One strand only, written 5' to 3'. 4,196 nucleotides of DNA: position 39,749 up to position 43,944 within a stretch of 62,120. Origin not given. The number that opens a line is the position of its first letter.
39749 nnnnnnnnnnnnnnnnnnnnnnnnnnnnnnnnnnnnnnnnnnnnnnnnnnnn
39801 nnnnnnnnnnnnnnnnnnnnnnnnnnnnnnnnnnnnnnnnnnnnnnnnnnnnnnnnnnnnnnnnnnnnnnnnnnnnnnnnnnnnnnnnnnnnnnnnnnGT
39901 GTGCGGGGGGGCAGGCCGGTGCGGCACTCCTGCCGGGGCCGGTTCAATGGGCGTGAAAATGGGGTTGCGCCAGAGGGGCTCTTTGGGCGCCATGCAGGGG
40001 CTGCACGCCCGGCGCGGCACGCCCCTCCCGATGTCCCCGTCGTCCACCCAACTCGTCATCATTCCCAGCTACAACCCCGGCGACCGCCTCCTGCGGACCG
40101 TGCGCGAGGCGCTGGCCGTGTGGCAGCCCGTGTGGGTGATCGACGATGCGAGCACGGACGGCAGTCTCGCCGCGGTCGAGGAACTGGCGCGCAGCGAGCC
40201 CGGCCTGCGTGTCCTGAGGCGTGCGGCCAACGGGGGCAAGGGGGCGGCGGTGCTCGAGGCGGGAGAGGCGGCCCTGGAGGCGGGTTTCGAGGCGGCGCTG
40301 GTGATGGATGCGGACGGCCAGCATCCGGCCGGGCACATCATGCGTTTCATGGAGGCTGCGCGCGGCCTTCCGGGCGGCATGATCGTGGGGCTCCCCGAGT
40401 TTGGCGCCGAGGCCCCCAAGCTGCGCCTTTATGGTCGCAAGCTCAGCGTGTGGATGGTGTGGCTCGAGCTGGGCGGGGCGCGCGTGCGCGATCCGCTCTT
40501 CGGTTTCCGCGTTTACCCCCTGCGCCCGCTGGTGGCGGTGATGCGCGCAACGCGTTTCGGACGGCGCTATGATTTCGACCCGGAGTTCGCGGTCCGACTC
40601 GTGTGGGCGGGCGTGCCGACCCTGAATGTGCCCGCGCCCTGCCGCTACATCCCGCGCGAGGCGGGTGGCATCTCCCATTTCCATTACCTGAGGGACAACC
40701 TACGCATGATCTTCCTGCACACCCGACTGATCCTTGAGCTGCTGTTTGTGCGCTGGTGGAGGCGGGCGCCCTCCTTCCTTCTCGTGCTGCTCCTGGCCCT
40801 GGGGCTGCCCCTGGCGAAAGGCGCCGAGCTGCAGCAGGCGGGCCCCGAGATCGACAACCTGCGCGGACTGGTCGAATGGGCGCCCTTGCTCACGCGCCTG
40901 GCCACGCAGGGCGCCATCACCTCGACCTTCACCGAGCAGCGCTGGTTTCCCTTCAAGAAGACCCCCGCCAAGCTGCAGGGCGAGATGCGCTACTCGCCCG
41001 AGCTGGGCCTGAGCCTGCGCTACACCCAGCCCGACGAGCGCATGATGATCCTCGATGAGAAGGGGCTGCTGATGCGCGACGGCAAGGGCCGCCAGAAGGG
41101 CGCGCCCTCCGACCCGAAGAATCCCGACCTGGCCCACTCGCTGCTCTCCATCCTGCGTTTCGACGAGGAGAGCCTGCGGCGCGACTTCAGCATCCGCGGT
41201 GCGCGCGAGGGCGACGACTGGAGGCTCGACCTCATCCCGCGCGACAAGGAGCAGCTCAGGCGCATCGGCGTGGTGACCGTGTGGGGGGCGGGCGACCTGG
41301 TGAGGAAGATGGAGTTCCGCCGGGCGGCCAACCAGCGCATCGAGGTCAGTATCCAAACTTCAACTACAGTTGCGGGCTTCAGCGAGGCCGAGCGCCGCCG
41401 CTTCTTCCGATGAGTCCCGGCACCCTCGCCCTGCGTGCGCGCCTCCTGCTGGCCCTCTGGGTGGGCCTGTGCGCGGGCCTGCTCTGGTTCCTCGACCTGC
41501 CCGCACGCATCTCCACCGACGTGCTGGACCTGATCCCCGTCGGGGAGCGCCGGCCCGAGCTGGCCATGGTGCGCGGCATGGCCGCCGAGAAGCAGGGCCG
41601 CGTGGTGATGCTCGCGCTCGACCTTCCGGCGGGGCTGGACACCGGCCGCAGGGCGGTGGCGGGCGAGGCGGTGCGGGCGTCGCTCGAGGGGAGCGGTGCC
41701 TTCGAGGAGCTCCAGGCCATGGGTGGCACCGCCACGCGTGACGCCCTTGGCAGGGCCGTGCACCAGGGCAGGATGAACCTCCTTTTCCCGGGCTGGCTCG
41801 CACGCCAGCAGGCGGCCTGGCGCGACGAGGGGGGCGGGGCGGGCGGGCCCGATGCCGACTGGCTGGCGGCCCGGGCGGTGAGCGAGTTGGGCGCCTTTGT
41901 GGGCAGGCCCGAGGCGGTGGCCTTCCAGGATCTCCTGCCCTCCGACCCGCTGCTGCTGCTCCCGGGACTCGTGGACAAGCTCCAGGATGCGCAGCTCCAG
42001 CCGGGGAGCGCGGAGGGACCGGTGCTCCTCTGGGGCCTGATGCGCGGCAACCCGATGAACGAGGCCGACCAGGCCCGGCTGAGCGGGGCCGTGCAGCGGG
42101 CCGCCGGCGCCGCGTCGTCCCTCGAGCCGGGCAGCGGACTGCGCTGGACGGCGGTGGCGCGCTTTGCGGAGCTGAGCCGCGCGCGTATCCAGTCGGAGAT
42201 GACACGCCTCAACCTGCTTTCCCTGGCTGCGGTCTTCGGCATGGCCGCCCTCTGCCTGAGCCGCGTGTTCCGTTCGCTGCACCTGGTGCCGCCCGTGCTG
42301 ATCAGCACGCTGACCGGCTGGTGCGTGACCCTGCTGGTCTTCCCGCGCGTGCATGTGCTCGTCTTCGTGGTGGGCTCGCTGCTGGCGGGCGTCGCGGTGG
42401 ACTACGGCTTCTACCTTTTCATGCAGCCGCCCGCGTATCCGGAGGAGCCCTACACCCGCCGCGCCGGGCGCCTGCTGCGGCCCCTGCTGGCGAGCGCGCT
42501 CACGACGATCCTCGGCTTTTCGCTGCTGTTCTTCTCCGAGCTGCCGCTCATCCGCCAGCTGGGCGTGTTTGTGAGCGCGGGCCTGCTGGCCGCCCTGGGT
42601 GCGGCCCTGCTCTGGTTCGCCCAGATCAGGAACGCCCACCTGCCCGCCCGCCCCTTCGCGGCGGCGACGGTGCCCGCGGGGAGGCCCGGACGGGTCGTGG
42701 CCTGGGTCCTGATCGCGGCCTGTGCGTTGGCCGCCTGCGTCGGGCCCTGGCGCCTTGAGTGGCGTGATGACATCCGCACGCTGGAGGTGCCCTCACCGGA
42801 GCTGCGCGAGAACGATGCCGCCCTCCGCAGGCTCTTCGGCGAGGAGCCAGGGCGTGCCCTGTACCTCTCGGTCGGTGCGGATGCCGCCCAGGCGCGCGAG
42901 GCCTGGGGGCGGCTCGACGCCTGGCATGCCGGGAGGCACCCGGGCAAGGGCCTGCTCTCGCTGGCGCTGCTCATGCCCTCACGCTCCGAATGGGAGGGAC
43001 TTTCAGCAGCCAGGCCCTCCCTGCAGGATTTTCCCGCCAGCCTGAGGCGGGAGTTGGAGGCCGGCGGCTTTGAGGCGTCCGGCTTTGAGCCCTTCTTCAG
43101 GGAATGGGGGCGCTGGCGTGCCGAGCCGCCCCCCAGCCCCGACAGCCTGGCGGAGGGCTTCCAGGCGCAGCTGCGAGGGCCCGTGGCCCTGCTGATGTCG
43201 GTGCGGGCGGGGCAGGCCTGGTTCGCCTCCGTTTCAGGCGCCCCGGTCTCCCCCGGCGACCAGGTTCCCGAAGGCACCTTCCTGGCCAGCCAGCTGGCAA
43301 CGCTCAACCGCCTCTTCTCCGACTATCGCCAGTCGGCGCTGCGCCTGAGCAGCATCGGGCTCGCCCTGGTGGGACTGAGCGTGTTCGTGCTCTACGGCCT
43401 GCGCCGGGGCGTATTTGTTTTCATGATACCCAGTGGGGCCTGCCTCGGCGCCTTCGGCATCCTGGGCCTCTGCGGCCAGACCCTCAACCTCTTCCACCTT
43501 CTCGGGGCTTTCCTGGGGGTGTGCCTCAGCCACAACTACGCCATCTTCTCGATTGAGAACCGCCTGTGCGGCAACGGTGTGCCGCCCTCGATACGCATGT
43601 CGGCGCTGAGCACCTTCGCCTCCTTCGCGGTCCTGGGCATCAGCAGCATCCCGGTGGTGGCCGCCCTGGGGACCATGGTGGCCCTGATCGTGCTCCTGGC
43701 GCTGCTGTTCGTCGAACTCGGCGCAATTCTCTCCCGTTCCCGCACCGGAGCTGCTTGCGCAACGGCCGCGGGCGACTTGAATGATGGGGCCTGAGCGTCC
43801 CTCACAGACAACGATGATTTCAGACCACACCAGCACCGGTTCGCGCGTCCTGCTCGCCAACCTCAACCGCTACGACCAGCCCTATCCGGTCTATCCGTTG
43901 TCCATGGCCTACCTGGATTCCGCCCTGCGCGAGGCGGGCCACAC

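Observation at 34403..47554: Aryl-polyene / xanthomonadin-like type II PKS-lipid gene cluster with atypical content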

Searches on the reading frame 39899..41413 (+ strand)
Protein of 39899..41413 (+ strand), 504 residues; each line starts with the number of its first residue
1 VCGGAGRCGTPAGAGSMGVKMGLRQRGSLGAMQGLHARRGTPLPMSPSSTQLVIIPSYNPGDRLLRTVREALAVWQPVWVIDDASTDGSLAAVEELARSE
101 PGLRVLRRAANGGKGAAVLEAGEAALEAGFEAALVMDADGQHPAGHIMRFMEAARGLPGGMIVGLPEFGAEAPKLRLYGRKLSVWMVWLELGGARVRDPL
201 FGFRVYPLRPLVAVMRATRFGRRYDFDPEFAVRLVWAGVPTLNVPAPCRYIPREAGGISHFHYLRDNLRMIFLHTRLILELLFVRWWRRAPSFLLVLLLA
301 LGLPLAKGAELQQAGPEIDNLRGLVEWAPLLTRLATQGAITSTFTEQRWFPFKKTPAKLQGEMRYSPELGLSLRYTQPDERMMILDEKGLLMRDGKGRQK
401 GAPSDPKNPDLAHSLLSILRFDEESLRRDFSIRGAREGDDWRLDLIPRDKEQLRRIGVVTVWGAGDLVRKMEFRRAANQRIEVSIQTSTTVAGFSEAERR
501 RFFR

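Call 3: search_protein_families(library=pfam, proteins=[window:39899-41413:+], max_evalue=0.01)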
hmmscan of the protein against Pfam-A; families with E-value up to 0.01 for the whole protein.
window:39899-41413:+ (504 aa): 4 families
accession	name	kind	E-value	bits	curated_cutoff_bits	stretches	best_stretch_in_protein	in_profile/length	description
PF00535.33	Glycos_transf_2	-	6.3e-17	62.4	23.3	1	53-164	2-113/168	Glycosyl transferase family 2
PF19574.5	LolA_3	-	1.6e-08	34.5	23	1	330-475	12-159/192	Outer membrane lipoprotein carrier protein LolA-like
PF13641.12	Glyco_tranf_2_3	-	0.00017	22.1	27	1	52-139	4-96/230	Glycosyltransferase like family 2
PF03548.22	LolA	-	0.0018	18.5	23.6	1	373-491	39-154/165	Outer membrane lipoprotein carrier protein LolA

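Call 5: search_protein_families(library=ncbifam, proteins=[window:39899-41413:+], max_evalue=0.01)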
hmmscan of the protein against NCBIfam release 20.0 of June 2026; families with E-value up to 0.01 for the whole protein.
window:39899-41413:+ (504 aa): 6 families
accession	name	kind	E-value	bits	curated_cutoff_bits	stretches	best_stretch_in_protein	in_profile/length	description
NF058614.1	PPMAGASynPpgS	equivalog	9e-09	35.1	370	1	53-165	4-112/226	polyprenyl-phospho-N-acetylgalactosaminyl synthase PpgS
TIGR03937.1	PgaC_IcaA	equivalog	1.5e-06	27.5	422.3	1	52-139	48-135/407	poly-beta-1,6-N-acetyl-D-glucosamine synthase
NF047588.1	GlcsyltransPgfSStrep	equivalog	2.7e-06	26.8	500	1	79-153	38-109/308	glycosyltransferase PgfS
NF053846.1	glyco_with_XrtP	equivalog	1.9e-05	23.5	520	1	77-151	71-154/440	XrtP-associated glycosyltransferase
NF053544.1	LolA2_flexi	equivalog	0.00015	21.2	125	1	339-453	44-158/208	flexirubin biosynthesis/transport protein LolA2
TIGR00547.2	lolA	equivalog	0.00078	18.9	112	1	330-489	24-179/202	outer membrane lipoprotein periplasmic chaperone LolA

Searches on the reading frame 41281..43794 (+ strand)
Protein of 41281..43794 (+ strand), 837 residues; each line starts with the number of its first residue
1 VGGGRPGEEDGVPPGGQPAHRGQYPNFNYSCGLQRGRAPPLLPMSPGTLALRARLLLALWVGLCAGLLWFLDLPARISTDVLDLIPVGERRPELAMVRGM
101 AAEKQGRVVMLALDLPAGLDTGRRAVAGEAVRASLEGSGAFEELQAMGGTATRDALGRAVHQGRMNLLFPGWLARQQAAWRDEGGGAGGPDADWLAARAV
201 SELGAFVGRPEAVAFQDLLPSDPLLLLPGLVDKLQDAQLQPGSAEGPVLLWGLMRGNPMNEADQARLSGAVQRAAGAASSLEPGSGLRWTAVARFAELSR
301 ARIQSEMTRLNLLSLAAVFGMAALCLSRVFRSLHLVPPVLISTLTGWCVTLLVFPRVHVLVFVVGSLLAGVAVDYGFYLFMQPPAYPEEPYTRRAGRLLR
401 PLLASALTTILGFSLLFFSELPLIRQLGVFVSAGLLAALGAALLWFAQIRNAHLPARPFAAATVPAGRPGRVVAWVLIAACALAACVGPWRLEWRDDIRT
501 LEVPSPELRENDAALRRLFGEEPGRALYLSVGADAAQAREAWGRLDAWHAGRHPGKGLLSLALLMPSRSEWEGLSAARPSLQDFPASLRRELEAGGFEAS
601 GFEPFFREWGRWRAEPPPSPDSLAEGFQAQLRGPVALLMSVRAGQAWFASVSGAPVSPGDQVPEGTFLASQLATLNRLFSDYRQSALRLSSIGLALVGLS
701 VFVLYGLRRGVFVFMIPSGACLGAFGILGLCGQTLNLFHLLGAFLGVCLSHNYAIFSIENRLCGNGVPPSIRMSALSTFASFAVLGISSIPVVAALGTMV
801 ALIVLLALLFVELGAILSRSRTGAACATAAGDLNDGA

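Call 3: search_protein_families(library=pfam, proteins=[window:41281-43794:+], max_evalue=0.01)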
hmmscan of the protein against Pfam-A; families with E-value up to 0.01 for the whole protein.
window:41281-43794:+ (837 aa): 1 family
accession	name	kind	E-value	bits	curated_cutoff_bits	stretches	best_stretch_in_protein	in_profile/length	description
PF03176.21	MMPL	-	0.00031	20.3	20.5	1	255-440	95-289/333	MMPL family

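Call 5: search_protein_families(library=ncbifam, proteins=[window:41410-43794:+], max_evalue=0.01)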
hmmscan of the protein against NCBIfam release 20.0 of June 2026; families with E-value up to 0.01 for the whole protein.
window:41410-43794:+ (794 aa): 3 families
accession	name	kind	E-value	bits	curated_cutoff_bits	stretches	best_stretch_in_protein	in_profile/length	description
TIGR00921.1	2A067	subfamily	6.7e-10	37.6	351.9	1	258-403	577-727/733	hydrophobe/amphiphile efflux-3 (HAE3) family transporter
TIGR00833.1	actII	subfamily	8.1e-05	21.1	874.7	1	358-400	280-322/910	MMPL family RND transporter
TIGR03480.1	HpnN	hypoth_equivalog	0.00028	19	751.85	0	269-401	719-850/862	hopanoid biosynthesis associated RND transporter like protein HpnN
